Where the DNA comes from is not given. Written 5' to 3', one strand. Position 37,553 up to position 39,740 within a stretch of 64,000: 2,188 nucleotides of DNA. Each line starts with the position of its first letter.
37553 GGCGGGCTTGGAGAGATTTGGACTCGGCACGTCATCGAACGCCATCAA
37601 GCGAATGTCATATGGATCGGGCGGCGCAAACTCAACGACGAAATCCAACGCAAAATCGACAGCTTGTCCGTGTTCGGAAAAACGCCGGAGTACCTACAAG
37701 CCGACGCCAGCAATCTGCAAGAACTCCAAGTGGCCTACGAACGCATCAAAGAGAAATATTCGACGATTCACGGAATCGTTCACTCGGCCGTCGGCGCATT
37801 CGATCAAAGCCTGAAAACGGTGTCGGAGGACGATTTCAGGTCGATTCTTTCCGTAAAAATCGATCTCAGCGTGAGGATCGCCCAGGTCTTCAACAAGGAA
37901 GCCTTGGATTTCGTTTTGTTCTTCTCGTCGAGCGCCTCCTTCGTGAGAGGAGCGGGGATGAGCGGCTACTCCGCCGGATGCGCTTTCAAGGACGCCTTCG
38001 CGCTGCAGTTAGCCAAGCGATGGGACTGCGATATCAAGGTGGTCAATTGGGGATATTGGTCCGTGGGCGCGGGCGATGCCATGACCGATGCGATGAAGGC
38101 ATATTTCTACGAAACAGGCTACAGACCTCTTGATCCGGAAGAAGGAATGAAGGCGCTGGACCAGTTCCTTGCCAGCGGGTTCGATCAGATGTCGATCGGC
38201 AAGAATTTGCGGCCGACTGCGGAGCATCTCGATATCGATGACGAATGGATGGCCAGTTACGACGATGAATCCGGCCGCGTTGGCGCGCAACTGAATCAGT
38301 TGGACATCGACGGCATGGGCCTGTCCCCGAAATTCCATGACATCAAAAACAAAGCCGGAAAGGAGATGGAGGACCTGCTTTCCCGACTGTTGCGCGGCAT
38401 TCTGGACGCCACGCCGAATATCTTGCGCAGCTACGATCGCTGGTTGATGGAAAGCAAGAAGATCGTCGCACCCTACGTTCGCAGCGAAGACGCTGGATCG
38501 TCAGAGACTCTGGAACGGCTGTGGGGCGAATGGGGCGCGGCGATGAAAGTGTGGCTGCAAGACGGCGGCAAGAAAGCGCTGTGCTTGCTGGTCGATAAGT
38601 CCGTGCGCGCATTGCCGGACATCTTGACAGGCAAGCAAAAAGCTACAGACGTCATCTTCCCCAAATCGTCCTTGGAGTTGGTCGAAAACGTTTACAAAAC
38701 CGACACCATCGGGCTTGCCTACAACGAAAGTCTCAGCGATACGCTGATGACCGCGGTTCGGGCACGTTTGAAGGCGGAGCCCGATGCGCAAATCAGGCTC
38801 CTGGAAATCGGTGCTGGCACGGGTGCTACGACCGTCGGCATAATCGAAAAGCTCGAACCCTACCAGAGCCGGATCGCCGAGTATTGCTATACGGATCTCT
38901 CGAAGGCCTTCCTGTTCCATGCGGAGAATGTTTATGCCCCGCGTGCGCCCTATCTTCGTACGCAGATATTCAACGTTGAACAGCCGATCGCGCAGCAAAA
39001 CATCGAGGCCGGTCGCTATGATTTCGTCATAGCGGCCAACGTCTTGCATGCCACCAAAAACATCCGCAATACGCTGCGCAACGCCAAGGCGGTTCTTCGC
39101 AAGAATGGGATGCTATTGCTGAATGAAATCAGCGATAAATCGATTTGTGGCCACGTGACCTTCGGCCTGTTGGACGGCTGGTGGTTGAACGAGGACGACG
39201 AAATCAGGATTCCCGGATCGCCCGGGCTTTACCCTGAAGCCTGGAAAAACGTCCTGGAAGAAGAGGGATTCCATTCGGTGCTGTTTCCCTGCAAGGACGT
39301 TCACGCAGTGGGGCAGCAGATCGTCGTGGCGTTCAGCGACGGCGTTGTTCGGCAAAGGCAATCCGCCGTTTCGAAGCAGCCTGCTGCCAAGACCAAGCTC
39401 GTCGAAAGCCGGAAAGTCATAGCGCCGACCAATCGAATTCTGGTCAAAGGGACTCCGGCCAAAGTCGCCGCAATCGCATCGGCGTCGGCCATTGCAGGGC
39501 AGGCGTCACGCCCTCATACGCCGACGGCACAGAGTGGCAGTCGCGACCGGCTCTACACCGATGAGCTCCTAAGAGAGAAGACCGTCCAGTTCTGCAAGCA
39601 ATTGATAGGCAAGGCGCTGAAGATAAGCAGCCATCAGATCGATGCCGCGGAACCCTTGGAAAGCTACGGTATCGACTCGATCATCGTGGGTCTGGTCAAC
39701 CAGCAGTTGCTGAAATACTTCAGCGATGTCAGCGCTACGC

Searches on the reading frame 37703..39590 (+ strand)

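Call 11: search_protein_families(library=pfam, proteins=[window:37703-39590:+], max_evalue=0.001)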
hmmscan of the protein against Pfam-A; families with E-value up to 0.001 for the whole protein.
window:37703-39590:+ (629 aa): 9 families
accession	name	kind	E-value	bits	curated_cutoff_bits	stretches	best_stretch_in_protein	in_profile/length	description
PF08659.16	KR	-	2.5e-21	76.8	22.6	1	1-120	61-179/180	KR domain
PF08242.18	Methyltransf_12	-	3.9e-16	60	30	1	367-471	1-98/98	Methyltransferase domain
PF13489.12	Methyltransf_23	-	3.4e-11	43.6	27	1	348-491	8-131/164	Methyltransferase domain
PF08241.18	Methyltransf_11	-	4.6e-08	34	21.2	1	367-472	1-94/95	Methyltransferase domain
PF13649.12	Methyltransf_25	-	3e-07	31.5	27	1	367-469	2-97/97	Methyltransferase domain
PF13847.12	Methyltransf_31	-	2.5e-06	27.7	27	1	362-477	3-113/145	Methyltransferase domain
PF00106.31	adh_short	-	3.3e-05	23.9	26.6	1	1-113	57-174/195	short chain dehydrogenase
PF10294.15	Methyltransf_16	-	0.00015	22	21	1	356-472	40-154/174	Lysine methyltransferase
PF06080.18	DUF938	-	0.00084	19.6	27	0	360-473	23-137/202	Protein of unknown function (DUF938)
